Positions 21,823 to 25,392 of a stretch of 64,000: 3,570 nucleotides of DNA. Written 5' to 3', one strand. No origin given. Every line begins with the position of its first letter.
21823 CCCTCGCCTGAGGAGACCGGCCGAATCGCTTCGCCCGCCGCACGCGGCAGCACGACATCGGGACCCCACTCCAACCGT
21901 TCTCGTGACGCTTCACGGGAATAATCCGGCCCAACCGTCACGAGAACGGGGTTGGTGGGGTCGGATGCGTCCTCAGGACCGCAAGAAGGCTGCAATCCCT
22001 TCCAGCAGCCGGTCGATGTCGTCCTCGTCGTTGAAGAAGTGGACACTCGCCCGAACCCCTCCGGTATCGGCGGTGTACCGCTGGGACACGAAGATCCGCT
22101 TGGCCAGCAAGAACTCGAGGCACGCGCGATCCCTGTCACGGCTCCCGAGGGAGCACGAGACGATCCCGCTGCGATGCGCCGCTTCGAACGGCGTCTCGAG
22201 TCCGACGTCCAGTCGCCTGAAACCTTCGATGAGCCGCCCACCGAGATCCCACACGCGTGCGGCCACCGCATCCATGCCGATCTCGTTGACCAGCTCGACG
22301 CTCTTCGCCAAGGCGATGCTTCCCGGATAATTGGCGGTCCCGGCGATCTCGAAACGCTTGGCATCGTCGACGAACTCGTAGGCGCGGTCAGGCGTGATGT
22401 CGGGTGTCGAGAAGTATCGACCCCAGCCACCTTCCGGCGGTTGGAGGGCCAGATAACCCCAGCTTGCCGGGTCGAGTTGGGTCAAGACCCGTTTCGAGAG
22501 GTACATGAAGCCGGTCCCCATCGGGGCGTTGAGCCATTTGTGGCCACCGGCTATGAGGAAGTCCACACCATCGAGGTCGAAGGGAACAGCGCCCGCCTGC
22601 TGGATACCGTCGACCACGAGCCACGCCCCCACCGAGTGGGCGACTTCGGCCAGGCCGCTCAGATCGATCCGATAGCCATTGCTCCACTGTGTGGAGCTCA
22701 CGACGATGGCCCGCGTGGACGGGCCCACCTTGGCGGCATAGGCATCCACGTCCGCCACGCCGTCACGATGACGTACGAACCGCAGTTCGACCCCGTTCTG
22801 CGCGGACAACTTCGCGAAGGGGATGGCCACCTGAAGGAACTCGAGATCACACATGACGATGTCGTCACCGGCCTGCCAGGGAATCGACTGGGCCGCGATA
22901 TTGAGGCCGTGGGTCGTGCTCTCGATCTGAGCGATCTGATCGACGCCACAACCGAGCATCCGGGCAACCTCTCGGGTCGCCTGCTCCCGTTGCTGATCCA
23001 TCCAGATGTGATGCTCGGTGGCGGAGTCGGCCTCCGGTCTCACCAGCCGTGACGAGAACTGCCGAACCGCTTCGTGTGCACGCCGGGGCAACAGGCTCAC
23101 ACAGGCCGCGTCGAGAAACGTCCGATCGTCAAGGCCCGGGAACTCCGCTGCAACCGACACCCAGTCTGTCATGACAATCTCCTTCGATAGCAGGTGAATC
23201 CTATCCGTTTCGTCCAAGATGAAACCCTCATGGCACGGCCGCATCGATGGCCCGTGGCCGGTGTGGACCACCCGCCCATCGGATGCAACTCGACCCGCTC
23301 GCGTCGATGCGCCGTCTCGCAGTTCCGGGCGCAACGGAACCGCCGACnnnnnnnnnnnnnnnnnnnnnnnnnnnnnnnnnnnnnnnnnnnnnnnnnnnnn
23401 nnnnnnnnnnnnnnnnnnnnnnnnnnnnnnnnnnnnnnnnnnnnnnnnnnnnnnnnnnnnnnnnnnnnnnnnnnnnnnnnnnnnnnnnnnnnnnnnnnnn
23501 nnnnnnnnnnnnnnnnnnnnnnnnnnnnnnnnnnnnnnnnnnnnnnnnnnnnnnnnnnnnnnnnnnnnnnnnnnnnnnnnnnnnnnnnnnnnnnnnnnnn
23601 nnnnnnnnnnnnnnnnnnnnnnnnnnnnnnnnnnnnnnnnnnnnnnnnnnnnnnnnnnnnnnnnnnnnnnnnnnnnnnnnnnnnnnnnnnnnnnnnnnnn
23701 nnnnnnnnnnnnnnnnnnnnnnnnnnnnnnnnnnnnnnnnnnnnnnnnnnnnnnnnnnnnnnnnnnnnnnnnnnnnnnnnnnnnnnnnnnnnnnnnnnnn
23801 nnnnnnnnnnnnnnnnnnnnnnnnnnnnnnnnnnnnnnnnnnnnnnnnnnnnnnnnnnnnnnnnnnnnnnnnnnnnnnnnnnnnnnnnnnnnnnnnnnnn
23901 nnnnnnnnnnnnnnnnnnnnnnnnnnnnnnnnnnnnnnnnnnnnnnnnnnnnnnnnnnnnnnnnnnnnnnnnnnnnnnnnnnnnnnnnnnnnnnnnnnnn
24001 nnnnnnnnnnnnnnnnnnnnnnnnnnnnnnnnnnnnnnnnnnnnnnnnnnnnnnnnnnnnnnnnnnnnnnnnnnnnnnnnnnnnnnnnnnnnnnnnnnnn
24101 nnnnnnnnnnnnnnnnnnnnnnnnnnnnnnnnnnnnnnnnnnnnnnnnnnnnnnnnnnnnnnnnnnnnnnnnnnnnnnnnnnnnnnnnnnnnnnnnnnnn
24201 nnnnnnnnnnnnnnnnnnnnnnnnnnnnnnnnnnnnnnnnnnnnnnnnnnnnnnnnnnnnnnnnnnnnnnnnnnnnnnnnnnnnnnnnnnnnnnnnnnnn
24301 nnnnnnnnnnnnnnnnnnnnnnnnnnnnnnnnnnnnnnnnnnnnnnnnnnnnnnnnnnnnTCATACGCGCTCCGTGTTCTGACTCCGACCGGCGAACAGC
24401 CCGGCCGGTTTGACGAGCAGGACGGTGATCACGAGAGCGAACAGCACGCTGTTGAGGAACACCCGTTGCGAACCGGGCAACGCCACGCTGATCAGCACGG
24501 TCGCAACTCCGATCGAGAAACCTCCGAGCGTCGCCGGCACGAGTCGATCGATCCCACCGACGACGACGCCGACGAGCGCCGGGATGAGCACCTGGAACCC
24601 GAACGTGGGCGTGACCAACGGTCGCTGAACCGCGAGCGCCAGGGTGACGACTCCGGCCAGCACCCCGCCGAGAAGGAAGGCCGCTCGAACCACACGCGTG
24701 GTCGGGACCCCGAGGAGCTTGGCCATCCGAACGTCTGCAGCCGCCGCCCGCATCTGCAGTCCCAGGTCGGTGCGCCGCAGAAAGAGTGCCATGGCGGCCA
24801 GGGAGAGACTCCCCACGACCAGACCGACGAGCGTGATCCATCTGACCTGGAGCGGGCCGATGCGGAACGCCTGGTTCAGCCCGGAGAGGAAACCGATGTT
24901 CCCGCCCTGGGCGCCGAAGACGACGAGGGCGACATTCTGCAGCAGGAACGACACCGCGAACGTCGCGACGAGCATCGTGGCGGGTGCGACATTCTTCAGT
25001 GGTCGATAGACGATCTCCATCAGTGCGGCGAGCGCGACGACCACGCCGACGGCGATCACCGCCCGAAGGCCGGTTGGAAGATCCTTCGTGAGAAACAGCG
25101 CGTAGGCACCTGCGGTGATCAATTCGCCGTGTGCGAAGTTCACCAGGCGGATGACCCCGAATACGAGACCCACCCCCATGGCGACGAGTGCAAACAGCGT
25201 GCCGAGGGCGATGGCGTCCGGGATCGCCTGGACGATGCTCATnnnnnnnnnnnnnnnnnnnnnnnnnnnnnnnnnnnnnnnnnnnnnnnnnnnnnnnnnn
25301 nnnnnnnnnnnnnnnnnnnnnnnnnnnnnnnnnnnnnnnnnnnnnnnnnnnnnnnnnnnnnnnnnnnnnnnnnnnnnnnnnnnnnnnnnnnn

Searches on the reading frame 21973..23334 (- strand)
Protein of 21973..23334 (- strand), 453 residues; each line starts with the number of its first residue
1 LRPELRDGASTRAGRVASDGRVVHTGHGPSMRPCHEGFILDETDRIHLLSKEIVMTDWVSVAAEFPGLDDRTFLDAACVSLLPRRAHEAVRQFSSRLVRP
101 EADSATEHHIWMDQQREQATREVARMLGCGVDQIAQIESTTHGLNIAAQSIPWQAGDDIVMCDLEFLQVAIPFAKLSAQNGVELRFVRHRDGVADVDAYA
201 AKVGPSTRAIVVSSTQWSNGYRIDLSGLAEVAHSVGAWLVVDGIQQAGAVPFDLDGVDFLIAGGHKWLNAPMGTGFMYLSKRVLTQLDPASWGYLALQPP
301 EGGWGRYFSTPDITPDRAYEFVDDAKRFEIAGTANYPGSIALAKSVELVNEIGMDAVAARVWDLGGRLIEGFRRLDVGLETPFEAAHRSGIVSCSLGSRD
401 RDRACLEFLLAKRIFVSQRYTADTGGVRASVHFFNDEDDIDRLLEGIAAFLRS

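Call 11: search_protein_families(library=pfam, proteins=[window:21973-23334:-])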
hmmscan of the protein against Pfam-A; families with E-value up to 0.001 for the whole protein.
window:21973-23334:- (453 aa): 3 families
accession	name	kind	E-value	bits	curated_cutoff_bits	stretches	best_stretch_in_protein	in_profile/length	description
PF00266.25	Aminotran_5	-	9.9e-41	140.4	21.5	1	73-443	2-371/371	Aminotransferase class-V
PF01053.26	Cys_Met_Meta_PP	-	8.2e-05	21.8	27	1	154-269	89-201/381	Cys/Met metabolism PLP-dependent enzyme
PF01041.23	DegT_DnrJ_EryC1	-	0.00081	19.1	19.8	0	122-249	32-152/360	DegT/DnrJ/EryC1/StrS aminotransferase family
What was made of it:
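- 21973..23334 (-): Class-V aminotransferase (longest ORF), convergent with csoR. Pfam Aminotran_5 (call 11).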

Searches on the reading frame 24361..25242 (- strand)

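Call 70: search_protein_families(library=pfam, proteins=[window:24361-25242:-], max_evalue=0.00001)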
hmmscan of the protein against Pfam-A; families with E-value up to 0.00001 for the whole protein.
window:24361-25242:- (293 aa): 1 family
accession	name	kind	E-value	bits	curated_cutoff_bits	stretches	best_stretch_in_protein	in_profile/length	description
PF02653.21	BPD_transp_2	-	6.5e-26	91.5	26.8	1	11-271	6-265/269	Branched-chain amino acid transport system / permease component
